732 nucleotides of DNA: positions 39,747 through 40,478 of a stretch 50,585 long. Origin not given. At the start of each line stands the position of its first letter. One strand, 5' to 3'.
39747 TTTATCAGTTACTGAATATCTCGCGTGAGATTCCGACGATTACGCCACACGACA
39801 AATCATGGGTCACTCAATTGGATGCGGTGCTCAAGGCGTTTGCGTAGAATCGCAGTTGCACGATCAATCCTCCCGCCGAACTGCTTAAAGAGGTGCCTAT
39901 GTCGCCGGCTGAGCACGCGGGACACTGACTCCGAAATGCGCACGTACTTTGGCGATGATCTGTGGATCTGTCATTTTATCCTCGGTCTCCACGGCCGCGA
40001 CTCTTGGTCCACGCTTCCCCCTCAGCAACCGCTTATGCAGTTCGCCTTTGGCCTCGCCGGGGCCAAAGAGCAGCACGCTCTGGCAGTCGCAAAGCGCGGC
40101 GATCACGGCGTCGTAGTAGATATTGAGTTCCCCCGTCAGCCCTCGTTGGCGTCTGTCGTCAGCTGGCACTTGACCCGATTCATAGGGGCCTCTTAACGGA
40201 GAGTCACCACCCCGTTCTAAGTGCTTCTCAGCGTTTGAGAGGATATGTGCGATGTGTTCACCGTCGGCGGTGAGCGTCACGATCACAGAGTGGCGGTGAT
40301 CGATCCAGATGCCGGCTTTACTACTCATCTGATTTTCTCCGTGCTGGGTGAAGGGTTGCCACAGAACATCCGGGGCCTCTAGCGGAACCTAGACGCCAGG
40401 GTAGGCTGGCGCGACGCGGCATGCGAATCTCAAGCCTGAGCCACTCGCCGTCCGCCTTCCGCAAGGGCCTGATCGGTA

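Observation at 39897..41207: Stand-alone eRF1 M-domain-like protein with an RGGD loop, on the same strand as an HPF/RaiA hibernation factor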

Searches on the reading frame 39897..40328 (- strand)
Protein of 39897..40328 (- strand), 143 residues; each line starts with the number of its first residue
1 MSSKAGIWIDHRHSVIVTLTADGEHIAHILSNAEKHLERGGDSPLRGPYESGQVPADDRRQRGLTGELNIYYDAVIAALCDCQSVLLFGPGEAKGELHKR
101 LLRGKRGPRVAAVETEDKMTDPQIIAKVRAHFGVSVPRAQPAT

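Call 3: search_protein_families(library=pfam, proteins=[window:39897-40328:-], max_evalue=1)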
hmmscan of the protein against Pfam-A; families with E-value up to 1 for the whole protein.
window:39897-40328:- (143 aa): 1 family
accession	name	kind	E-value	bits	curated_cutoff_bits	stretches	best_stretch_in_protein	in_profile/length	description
PF04028.18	DUF374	-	0.15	12.1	26.8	0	11-40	6-35/69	Domain of unknown function (DUF374)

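Call 4: search_protein_families(library=ncbifam, proteins=[window:39897-40328:-], max_evalue=1)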
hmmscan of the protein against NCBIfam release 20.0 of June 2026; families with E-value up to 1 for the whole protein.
window:39897-40328:- (143 aa): 0 families

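Call 5: find_homologous_proteins(query=window:39897-40328:-, max_evalue=0.001)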
Query window:39897-40328:- (143 aa): 2683 proteins with E <= 0.001 among 2692 candidates; the best 120 are listed.
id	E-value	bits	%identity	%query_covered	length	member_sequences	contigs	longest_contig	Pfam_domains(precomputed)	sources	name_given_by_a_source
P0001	2.9e-81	288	93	100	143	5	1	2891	-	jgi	jgi:hypothetical protein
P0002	1.6e-74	266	87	99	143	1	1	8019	-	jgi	jgi:hypothetical protein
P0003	2.2e-74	266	86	99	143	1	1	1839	-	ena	-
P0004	4.1e-74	265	86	99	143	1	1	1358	-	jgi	jgi:hypothetical protein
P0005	7.2e-74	264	87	98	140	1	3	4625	-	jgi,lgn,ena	jgi:hypothetical protein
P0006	1.0e-72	261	84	100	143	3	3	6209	-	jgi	jgi:hypothetical protein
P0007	9.2e-71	254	81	100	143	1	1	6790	-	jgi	jgi:hypothetical protein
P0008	3.3e-70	252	80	100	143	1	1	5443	-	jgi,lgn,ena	-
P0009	3.9e-70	252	81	99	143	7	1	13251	-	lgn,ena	-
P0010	7.2e-70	251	81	98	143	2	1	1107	-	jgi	jgi:hypothetical protein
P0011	1.6e-69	250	80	99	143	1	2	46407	-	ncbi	ncbi:MAG: hypothetical protein ACYDBZ_17425 [Steroidobacteraceae bacterium]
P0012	6.4e-69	248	81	98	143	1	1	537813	-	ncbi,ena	-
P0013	6.5e-69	248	80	99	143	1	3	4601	-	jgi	jgi:hypothetical protein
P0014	1.3e-68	247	79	98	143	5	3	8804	-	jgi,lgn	jgi:hypothetical protein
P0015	2.4e-68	246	79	99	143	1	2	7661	-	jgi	jgi:hypothetical protein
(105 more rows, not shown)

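Call 6: search_solved_structures(query=window:39897-40328:-, max_evalue=10, show_alignments=3)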
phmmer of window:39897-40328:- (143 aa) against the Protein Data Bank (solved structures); distinct sequences matched with E-value up to 10: 0.

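Call 10: search_solved_structures(query=A1, max_evalue=10, show_alignments=3)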
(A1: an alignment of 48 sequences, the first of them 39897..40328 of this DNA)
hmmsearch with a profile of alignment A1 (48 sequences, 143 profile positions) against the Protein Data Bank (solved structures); distinct sequences matched with E-value up to 10: 3.
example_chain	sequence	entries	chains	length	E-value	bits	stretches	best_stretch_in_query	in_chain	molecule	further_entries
2qi2_A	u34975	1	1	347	0.49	13.2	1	70-99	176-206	Cell division protein pelota related protein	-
5jb2_A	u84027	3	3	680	1.4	11.8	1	33-98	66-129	LGP2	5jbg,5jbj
5jaj_A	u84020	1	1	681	1.4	11.8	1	33-98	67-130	LGP2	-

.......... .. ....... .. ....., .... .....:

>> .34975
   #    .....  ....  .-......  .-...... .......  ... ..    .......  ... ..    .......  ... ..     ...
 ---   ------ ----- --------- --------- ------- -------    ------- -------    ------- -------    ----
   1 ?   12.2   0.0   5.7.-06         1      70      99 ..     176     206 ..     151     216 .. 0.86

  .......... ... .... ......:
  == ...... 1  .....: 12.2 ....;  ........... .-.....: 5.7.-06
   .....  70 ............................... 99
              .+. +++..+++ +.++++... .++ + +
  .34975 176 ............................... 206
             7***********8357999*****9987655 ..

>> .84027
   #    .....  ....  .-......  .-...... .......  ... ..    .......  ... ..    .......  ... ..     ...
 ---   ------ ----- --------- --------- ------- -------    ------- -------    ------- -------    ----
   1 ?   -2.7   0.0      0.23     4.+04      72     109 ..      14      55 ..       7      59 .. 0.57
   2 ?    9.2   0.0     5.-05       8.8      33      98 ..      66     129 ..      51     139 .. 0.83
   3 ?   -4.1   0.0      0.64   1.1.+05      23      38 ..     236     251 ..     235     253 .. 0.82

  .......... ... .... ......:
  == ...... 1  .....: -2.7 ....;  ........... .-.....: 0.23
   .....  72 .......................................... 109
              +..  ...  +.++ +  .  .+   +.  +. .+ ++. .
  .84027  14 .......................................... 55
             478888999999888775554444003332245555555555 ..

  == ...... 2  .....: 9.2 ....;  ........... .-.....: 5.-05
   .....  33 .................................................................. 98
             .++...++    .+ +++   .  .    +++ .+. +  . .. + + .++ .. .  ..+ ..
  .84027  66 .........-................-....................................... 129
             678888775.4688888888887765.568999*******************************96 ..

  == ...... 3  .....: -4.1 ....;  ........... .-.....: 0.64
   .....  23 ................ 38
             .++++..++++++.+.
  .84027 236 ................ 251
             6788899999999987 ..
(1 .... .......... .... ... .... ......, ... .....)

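Call 12: find_encoding_contigs(protein=P0012, flank=8000, max_places=3)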
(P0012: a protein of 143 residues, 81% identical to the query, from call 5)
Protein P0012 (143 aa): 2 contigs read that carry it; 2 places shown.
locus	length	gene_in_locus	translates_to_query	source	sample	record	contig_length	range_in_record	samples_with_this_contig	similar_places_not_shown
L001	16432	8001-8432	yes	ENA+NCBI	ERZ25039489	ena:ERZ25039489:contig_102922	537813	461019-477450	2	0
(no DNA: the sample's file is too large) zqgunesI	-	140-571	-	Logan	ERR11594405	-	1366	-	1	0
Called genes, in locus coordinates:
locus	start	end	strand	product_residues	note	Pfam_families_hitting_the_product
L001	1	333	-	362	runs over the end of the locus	PF00072:Response_reg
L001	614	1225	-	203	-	PF00512:HisKA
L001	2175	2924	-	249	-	-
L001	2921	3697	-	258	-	-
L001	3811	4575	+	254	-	PF00248:Aldo_ket_red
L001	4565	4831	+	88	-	PF00248:Aldo_ket_red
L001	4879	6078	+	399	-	PF01266:DAO, PF07992:Pyr_redox_2 (faint)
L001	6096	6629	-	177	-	PF03928:HbpS-like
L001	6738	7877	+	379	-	PF01041:DegT_DnrJ_EryC1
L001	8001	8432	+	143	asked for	-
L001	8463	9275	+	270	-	PF02311:AraC_binding, PF00165:HTH_AraC (weak), PF12833:HTH_18, PF00165:HTH_AraC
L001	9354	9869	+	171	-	PF00583:Acetyltransf_1, PF13673:Acetyltransf_10, PF13508:Acetyltransf_7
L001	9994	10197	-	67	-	-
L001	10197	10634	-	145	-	PF00011:HSP20, PF17886:ArsA_HSP20 (weak)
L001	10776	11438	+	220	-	PF00034:Cytochrom_C, PF13442:Cytochrome_CBB3 (weak)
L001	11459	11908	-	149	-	PF00571:CBS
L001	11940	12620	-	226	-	PF00365:PFK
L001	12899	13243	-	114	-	PF06130:PTAC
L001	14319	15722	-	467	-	PF01326:PPDK_N, PF00391:PEP-utilizers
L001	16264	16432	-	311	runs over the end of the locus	PF00582:Usp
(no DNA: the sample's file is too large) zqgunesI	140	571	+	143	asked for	-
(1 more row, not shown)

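Call 15: search_dna_similar(query=window:39897-40328:-, collection=plasmids, mode=protein, max_evalue=0.001)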
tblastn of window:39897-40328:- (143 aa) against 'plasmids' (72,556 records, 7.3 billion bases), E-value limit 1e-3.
Records with a match: 3; places in all: 3; records where one place covers at least 80% of the query: 2.
Best place of each record, by identity: <60% 3.
By first word of the organism name: Pseudanabaena 2; Nostoc 1.
By predicted mobility (MOB-suite, as given by PLSDB): non-mobilizable 3.
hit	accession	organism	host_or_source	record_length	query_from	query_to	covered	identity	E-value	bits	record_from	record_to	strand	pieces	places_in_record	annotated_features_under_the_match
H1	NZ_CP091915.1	Nostoc sp. UHCC 0870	cell culture,Brackish water, ...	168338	1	135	94%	58.5%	9e-47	168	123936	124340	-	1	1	hypothetical protein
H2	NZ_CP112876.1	Pseudanabaena galeata CCNP1313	-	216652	2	133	92%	48.5%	2e-34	132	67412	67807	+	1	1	hypothetical protein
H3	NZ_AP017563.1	Pseudanabaena sp. ABRG5-3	-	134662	1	114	80%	37.7%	1e-17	85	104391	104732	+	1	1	hypothetical protein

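Call 16: predict_structure(alignment_id=A1)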
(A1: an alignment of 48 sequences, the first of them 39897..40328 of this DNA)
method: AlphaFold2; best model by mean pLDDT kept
length: 143 residues; sequences in the alignment: 48
mean_pLDDT: 77.8   pTM: 0.69
mean pLDDT of the five models: 77.8, 77.7, 75.3, 72.8, 72.1
residues with pLDDT >= 90: 47; 70-90: 52; 50-70: 30; < 50: 14
segments of 3 or more residues with pLDDT < 50: 36-40, 140-143
pLDDT, mean of each block of 10 residues (from residue 1): 87 91 90 58 49 54 68 89 91 87 82 89 93 70 47
secondary structure, 60 per line:
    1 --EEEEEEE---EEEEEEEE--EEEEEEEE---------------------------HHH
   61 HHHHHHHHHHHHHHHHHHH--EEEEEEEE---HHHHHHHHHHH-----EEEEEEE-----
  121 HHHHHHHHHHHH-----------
elements in order: E3-9 E13-20 E23-30 H58-79 E82-89 H93-103 E109-115 H121-132

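Call 19: fold_search(model_id=the predicted structure, library=pdb)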
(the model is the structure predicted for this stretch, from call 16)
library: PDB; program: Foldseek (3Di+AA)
matches with E <= 10: 1056; with E <= 0.001: 21
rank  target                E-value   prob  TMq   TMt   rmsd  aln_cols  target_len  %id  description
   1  8hku_ARF1             6.6e-06  1.00  0.54  0.36   5.8       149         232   15  Cryo-EM Structures and Translocation Mechanism of Crenarchaeota Ribosome (released 2023-08-16)
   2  9i2d_CR               2.0e-05  1.00  0.60  0.24   4.9       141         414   16  NMT1-NAC bound human RNC with 10 amino acid ARF1-linker (released 2026-02-04)
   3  3wxm_B                2.5e-05  1.00  0.51  0.23   5.6       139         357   14  Crystal structure of archaeal Pelota and GTP-bound EF1 alpha complex (released 2014-09-03)
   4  6zme_CH               5.2e-05  1.00  0.59  0.23   4.8       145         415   15  SARS-CoV-2 Nsp1 bound to the human CCDC124-80S-eERF1 ribosome complex (released 2020-08-12)
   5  4af1                  6.7e-05  1.00  0.58  0.23   6.2       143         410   14  Archeal Release Factor aRF1 (released 2013-03-20)
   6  5lzv_ii               7.1e-05  1.00  0.61  0.24   4.1       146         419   14  Structure of the mammalian ribosomal termination complex with accommodated eRF1(AAQ) and ABCE1. (released 2016-11-30)
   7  3wxm_F                7.1e-05  1.00  0.57  0.25   4.4       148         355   11  Crystal structure of archaeal Pelota and GTP-bound EF1 alpha complex (released 2014-09-03)
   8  8ip8_bl               8.6e-05  1.00  0.56  0.21   5.1       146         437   11  Wheat 80S ribosome stalled on AUG-Stop boron dependently (released 2024-02-21)
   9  5lzu_ii               9.8e-05  1.00  0.56  0.22   4.9       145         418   14  Structure of the mammalian ribosomal termination complex with accommodated eRF1 (released 2016-11-30)
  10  3jag_ii               1.2e-04  1.00  0.55  0.22   5.5       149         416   14  Structure of a mammalian ribosomal termination complex with ABCE1, eRF1(AAQ), and the UAA stop codon (released 2015-08-12)
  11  2qi2                  1.4e-04  1.00  0.52  0.26   5.6       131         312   13  Crystal structure of the Thermoplasma acidophilum Pelota protein (released 2007-10-09)
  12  3agk                  1.4e-04  1.00  0.50  0.24   5.2       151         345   12  Crystal structure of archaeal translation termination factor, aRF1 (released 2010-11-03)
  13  6xa1_j                1.5e-04  1.00  0.61  0.26   4.6       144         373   17  Structure of a drug-like compound stalled human translation termination complex (released 2020-10-07)
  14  3wxm_H                1.5e-04  1.00  0.59  0.26   3.5       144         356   12  Crystal structure of archaeal Pelota and GTP-bound EF1 alpha complex (released 2014-09-03)
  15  5lzw_ii               3.3e-04  1.00  0.50  0.22   6.3       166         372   11  Structure of the mammalian rescue complex with Pelota and Hbs1l assembled on a truncated mRNA. (released 2016-11-30)
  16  2hst_MODEL_1_A        3.8e-04  1.00  0.51  0.53   6.7       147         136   16  Solution structure of the middle domain of human eukaryotic translation termination factor eRF1 (released 2007-06-26)
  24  8v9k_z                1.3e-03  1.00  0.52  0.24   5.7       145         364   12  Cryo-EM structure of the Mycobacterium smegmatis 70S ribosome in complex with hibernation factor Rv2629 (Balon) (Struc (released 2024-02-07)
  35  8v9l_z                5.2e-03  1.00  0.51  0.23   5.9       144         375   14  Cryo-EM structure of the Mycobacterium smegmatis 70S ribosome in complex with hibernation factor Msmeg1130 (Balon) and (released 2024-02-07)
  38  7n2u_SK               5.9e-03  0.97  0.37  0.41   7.7       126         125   14  Elongating 70S ribosome complex in a hybrid-H1 pre-translocation (PRE-H1) conformation (released 2021-07-14)
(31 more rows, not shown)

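Call 31: get_annotated_region(hit=H1, flank=7000)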
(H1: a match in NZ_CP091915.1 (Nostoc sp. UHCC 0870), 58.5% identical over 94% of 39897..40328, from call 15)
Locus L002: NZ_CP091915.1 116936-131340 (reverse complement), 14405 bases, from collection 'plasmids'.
description: Nostoc sp. UHCC 0870 plasmid unnamed2, complete sequence
organism: Nostoc sp. UHCC 0870 (NCBI taxid 2914041)
taxonomy: Bacteria; Cyanobacteriota; Cyanophyceae; Nostocales; Nostocaceae; Nostoc; Nostoc sp. UHCC 0870
host: -; source: cell culture,Brackish water, Varlaxudden, Baltic Sea; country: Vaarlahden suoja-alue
typing (MOB-suite, as given by PLSDB): non-mobilizable; replicon rep_cluster_776; mating-pair formation MPF_T
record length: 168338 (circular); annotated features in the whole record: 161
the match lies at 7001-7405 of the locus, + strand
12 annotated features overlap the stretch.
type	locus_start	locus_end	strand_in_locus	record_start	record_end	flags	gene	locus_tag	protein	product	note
CDS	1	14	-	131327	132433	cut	-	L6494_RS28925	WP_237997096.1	ABC transporter permease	-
CDS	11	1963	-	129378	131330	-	-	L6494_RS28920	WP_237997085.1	ATP-binding cassette domain-containing protein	-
CDS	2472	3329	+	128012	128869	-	-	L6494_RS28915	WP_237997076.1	DUF6544 family protein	-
CDS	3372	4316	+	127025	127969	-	-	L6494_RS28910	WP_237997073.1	DnaJ C-terminal domain-containing protein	-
CDS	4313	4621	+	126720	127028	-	-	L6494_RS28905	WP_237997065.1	chaperone modulator CbpM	-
CDS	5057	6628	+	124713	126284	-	-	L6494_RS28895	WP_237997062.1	IS1634 family transposase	-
CDS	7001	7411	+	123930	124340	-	-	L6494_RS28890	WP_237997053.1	hypothetical protein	-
CDS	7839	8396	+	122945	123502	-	-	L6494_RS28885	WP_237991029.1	recombinase family protein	GO:0006310 - DNA recombination [Evidence IEA]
CDS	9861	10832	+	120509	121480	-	-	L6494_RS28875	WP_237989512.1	AAA family ATPase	-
CDS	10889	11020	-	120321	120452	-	-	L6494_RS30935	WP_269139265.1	hypothetical protein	-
CDS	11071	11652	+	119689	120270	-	-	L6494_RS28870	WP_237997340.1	cation-transporting P-type ATPase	-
CDS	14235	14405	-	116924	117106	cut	-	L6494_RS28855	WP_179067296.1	hypothetical protein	-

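Call 32: get_annotated_region(hit=H2, flank=7000)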
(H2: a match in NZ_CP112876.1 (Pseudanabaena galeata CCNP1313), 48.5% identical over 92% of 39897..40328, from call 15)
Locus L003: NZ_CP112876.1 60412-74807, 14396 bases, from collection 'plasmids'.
description: Pseudanabaena galeata CCNP1313 plasmid pPg_02, complete sequence
organism: Pseudanabaena galeata CCNP1313 (NCBI taxid 2602720)
taxonomy: Bacteria; Cyanobacteriota; Cyanophyceae; Pseudanabaenales; Pseudanabaenaceae; Pseudanabaena; Pseudanabaena galeata; Pseudanabaena galeata CCNP1313
host: -; source: -; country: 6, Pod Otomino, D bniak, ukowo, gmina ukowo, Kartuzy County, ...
typing (MOB-suite, as given by PLSDB): non-mobilizable
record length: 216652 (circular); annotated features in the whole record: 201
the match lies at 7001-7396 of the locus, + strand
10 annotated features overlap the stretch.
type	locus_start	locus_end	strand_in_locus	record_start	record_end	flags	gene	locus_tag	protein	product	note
CDS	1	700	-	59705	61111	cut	-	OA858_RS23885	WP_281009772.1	PRC-barrel domain-containing protein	-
CDS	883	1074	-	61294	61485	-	-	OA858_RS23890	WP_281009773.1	hypothetical protein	-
CDS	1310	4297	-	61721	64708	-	pgmB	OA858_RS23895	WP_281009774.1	beta-phosphoglucomutase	GO:0046352 - disaccharide catabolic process [Evidence IEA]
CDS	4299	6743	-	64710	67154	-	-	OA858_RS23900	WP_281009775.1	sucrose synthase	GO:0005985 - sucrose metabolic process [Evidence IEA]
CDS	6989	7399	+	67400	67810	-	-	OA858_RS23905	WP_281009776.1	hypothetical protein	-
CDS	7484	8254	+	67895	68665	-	-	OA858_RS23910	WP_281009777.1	PRC-barrel domain-containing protein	GO:0019684 - photosynthesis, light reaction [Evidence IEA]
CDS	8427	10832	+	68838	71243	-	-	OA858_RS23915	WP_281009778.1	phosphoketolase family protein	-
CDS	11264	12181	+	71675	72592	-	-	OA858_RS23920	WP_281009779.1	polyphosphate kinase 2 family protein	-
CDS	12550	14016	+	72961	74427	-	-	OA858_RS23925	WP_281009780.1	ABC transporter substrate-binding protein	-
CDS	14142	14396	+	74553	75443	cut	-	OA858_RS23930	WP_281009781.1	ABC transporter permease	-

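Call 34: find_related_loci(query=A1, collection=genome_contigs, flank=10000)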
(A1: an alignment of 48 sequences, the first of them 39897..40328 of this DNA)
Query A1 (143 aa) in genome_contigs; peptide patterns used: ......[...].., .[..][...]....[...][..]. (x = any residue, [..] = any of these).
599 stretches matched a pattern (row limit reached: there are more); 590 encode a relative of the query (tblastn E <= 1e-3); the best 80 are kept; 80 distinct loci.
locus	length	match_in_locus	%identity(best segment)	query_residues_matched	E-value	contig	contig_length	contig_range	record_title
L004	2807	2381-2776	78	1-132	8e-70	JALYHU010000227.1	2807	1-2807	MAG: Pseudomonadota bacterium isolate HIE bin7 SD1475-77_k127_1123072, whole genome shotgun sequence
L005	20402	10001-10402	78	1-134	3e-68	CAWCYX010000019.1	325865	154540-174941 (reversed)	MAG: uncultured Gammaproteobacteria bacterium isolate MFD09671.bin.1.115 genome assembly, contig: contig_51424, whole ge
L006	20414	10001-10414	72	1-138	8e-62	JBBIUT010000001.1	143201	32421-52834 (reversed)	MAG: Gammaproteobacteria bacterium isolate BQS170218_bin_6 NODE_48_length_143201_cov_5.869113, whole genome shotgun sequ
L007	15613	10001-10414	72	1-138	4e-61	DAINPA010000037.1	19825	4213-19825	MAG TPA_asm: Steroidobacteraceae bacterium isolate CTOTU10816 NODE_459_length_19825_cov_11.826454, whole genome shotgun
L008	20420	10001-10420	67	1-140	2e-60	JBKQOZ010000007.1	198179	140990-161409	MAG: Steroidobacteraceae bacterium isolate LAWAr2D2E2F__bin_79 LAWAr2D2E2F_000000022398, whole genome shotgun sequence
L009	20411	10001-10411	69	1-137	7e-60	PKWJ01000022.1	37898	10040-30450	MAG: Gammaproteobacteria bacterium isolate palsa_1209 73.20120500_P31.10_contig_1303, whole genome shotgun sequence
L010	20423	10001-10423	66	1-141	7e-59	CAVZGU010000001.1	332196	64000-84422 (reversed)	MAG: uncultured Gammaproteobacteria bacterium isolate MFD00991.bin.2.78 genome assembly, contig: contig_13182, whole gen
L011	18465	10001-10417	66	1-139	2e-58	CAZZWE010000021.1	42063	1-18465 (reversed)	MAG: uncultured Steroidobacteraceae bacterium isolate Brown_Y.bin.2 genome assembly, contig: NODE_92_length_42063_cov_6.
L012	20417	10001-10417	65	1-139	4e-58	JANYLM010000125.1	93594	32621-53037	MAG: Gammaproteobacteria bacterium isolate GL140_6_metabinner_39 GL140_6_k141_2443007, whole genome shotgun sequence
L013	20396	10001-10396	65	1-132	2e-56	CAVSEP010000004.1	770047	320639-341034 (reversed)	MAG: uncultured proteobacterium isolate MFD01872.bin.1.352 genome assembly, contig: contig_37766, whole genome shotgun s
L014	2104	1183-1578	67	1-132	4e-56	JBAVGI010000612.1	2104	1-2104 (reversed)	MAG: Candidatus Sulfotelmatobacter sp. isolate MFD06932_ilm_asm_bin40 k127_184305, whole genome shotgun sequence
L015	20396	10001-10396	64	1-132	5e-55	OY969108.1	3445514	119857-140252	MAG: uncultured delta proteobacterium isolate MFD01828.bin.c.1 genome assembly, chromosome: 1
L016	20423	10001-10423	62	1-141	6e-55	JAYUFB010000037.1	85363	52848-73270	MAG: Gammaproteobacteria bacterium isolate GFS_7630 GFS_7630_36, whole genome shotgun sequence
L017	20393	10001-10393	66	4-134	1e-54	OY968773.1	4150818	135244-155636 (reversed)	MAG: uncultured Gammaproteobacteria bacterium isolate MFD00731.bin.2.35 genome assembly, chromosome: 1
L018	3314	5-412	64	6-141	8e-55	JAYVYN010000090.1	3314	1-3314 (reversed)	MAG: Gammaproteobacteria bacterium isolate GL85_UP_metabat_142 GL85_UP_metabat_142_89, whole genome shotgun sequence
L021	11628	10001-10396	64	1-132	3e-53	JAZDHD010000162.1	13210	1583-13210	MAG: Pseudomonadota bacterium isolate MEGAHIT-group-0.299 k141_18295848, whole genome shotgun sequence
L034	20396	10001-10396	63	1-132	3e-52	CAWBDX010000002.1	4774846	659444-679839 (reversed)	MAG: uncultured Gammaproteobacteria bacterium isolate MFD00731.bin.2.17 genome assembly, contig: contig_4106, whole geno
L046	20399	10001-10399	65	1-132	5e-51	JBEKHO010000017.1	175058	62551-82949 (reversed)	MAG: Steroidobacteraceae bacterium isolate SPRUCE 279 SPRUCE_279_17, whole genome shotgun sequence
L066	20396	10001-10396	59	1-132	1e-49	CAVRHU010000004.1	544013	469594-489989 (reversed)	MAG: uncultured Gammaproteobacteria bacterium isolate MFD05705.bin.1.16 genome assembly, contig: contig_42372, whole gen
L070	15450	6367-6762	60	1-132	5e-49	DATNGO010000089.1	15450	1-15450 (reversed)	MAG TPA_asm: Acidobacteriaceae bacterium isolate SMAG_U11323 k141_2540694, whole genome shotgun sequence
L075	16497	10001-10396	58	1-132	7e-49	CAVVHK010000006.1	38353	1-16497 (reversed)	MAG: uncultured delta proteobacterium isolate MFD01689.bin.2.77 genome assembly, contig: contig_19155, whole genome shot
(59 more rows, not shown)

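Call 35: search_protein_representatives(alignment_id=A1)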
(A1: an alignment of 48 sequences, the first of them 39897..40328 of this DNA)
Query: 48 sequences, 143 profile positions. Proteins with E-value up to 0.001 (for the whole library): 2736; up to 1e-10: 1371; up to 1e-30: 145. The best 150 are listed.
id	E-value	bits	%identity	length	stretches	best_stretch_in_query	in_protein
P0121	4.6e-65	233.8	-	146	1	1-141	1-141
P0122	8.2e-61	220.1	-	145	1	1-142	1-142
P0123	3.1e-56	205.2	-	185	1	1-134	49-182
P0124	6.5e-56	204.2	-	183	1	2-134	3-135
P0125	1.5e-53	196.5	-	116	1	29-140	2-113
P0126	2.3e-53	195.9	-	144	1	1-140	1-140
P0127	2.4e-53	195.8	-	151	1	3-141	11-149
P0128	4.3e-52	191.8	-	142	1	1-139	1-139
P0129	2.3e-50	186.2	-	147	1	1-141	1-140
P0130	8.3e-50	184.4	-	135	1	1-133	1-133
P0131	2.9e-49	182.6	-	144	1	1-140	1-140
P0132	1.2e-48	180.6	-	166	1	1-139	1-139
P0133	3.3e-48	179.2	-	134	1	1-133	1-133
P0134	4.5e-48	178.8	-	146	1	1-138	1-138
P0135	9.0e-47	174.5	-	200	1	1-131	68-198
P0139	2.0e-44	167.0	-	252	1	3-136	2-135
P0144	3.5e-41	156.4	-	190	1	4-138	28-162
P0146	4.6e-41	156.0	-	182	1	1-133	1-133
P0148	4.6e-39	149.6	-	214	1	1-137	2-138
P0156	8.4e-38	145.4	-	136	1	1-135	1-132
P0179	8.7e-36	138.9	-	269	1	2-132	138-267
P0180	1.0e-35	138.7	-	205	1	3-134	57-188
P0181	1.1e-35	138.6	-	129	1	1-132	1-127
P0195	9.5e-35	135.6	-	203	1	1-132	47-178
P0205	4.3e-34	133.4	-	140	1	1-136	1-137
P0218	8.1e-33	129.3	-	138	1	1-136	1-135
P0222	1.1e-32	128.9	-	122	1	1-134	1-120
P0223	1.1e-32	128.8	-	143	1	1-127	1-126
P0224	1.2e-32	128.8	-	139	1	1-132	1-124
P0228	1.9e-32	128.1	-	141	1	1-136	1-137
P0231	3.1e-32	127.4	-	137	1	4-138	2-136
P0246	1.3e-31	125.4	-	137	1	1-133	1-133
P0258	6.1e-31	123.2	-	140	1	1-135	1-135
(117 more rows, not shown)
